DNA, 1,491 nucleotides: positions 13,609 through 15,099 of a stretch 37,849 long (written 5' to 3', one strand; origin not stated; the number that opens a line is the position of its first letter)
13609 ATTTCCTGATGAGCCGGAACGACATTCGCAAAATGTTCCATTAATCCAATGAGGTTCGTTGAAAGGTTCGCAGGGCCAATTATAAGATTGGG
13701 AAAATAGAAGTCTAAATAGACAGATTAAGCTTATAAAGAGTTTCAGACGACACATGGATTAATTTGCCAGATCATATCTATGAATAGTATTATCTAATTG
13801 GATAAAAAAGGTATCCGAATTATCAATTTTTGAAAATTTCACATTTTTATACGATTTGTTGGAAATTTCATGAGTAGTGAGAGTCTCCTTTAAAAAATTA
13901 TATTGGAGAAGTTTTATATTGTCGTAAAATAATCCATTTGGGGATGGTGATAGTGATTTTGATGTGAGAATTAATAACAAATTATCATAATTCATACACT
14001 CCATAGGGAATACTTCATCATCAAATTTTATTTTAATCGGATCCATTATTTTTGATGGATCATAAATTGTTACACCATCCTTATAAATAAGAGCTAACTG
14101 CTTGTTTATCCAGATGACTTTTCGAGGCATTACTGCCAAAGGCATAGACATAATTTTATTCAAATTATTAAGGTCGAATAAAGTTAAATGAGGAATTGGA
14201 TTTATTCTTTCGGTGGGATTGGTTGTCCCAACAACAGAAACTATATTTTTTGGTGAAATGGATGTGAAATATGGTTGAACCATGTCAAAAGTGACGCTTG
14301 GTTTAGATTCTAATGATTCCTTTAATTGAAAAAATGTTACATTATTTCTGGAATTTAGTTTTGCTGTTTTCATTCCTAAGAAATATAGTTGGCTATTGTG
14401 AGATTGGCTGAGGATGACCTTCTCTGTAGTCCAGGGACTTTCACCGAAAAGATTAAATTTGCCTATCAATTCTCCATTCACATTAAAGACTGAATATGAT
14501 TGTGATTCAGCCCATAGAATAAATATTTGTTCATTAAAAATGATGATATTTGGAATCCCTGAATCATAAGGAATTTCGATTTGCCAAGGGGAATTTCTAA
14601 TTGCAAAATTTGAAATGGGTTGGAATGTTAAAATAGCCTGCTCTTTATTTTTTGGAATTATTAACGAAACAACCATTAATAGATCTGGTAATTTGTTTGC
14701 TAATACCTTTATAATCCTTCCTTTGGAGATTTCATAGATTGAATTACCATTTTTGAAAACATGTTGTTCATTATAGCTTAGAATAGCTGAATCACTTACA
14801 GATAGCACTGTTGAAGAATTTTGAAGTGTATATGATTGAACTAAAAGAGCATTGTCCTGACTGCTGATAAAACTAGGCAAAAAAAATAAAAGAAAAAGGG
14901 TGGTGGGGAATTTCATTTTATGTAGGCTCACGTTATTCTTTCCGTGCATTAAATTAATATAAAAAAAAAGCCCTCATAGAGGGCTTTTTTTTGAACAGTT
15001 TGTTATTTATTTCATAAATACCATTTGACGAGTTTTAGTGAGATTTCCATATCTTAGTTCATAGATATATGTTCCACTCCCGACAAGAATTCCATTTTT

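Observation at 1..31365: Peptidoglycan-scavenging locus combining T9SS-secreted murein hydrolases with muropeptide-recycling enzymes and transporters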

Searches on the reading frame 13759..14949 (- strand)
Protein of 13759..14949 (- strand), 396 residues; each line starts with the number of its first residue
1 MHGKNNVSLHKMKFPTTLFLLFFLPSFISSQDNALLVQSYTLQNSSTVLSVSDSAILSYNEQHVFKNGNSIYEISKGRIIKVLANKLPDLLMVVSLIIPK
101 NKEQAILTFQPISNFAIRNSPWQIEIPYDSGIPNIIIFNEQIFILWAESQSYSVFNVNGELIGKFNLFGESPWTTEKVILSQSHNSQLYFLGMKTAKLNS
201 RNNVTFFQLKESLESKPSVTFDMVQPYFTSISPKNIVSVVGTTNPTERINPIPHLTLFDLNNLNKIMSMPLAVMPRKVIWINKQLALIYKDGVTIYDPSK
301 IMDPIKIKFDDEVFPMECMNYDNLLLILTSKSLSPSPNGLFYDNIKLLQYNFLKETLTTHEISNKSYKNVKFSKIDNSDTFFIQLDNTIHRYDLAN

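Call 4: search_protein_families(library=pfam, proteins=[window:13759-14949:-], max_evalue=0.01)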
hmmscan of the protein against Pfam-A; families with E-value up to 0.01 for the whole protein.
window:13759-14949:- (396 aa): 0 families

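Call 8: search_protein_families(library=ncbifam, proteins=[window:13759-14949:-], max_evalue=0.001)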
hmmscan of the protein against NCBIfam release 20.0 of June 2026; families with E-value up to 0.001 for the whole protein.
window:13759-14949:- (396 aa): 0 families

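Call 18: search_solved_structures(query=window:13759-14949:-, max_evalue=1)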
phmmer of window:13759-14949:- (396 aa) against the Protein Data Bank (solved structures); distinct sequences matched with E-value up to 1: 2.
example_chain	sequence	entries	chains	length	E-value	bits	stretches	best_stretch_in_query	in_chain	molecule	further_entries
1sde_A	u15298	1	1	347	0.25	13.5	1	317-389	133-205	D-alanyl-D-alanine carboxypeptidase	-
1cef_A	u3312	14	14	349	0.25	13.5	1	317-389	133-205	D-ALANYL-D-ALANINE CARBOXYPEPTIDASE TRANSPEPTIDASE | D-ALANYL-D-ALANINE CARBOXYPEPTIDASE | D-alanyl-D-alanine carboxypeptidase precursor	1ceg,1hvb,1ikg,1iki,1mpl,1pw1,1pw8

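Call 29: search_protein_families(library=pfam, proteins=[window:13759-14949:-], max_evalue=1)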
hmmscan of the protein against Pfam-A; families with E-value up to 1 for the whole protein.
window:13759-14949:- (396 aa): 0 families

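Call 54: find_homologous_proteins(query=window:13759-14949:-, max_evalue=0.001)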
Query window:13759-14949:- (396 aa): 3 proteins with E <= 0.001 among 2145 candidates.
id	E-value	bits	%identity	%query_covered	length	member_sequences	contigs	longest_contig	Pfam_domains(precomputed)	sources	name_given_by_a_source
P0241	1.1e-252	856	99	100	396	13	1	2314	-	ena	-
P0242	1.4e-121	424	53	96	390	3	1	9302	-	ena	-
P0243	9.4e-114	398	51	93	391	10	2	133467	-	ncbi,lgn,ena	-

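Call 81: predict_structure(alignment_id=A3)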
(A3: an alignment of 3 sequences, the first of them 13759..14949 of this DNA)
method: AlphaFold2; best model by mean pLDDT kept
length: 396 residues; sequences in the alignment: 3
mean_pLDDT: 48.3   pTM: 0.41
mean pLDDT of the five models: 48.3, 46.3, 45.4, 45.0, 43.5
residues with pLDDT >= 90: 14; 70-90: 81; 50-70: 60; < 50: 241
segments of 3 or more residues with pLDDT < 50: 1-135, 137-140, 147-149, 156-160, 170-187, 195-205, 209-272
pLDDT, mean of each block of 10 residues (from residue 1): 26 25 26 21 21 22 26 28 26 28 27 26 31 44 52 51 53 44 48 42 46 41 40 38 30 32 42 57 72 72 76 77 86 73 89 87 86 72 86 78
secondary structure, 60 per line:
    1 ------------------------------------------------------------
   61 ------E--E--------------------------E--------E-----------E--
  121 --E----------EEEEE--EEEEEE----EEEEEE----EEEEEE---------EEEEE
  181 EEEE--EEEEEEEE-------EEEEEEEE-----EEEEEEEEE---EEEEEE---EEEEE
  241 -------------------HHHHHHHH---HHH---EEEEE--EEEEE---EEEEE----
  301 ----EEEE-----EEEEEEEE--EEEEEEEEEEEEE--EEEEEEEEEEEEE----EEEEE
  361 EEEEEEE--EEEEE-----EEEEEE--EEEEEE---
elements in order: E134-138 E141-146 E151-156 E161-166 E176-184 E187-194 E202-209 E215-223 E227-232 E236-240 H260-267 E277-281 E284-288 E292-296 E305-308 E314-321 E324-336 E339-351 E356-367 E370-374 E380-385 E388-393
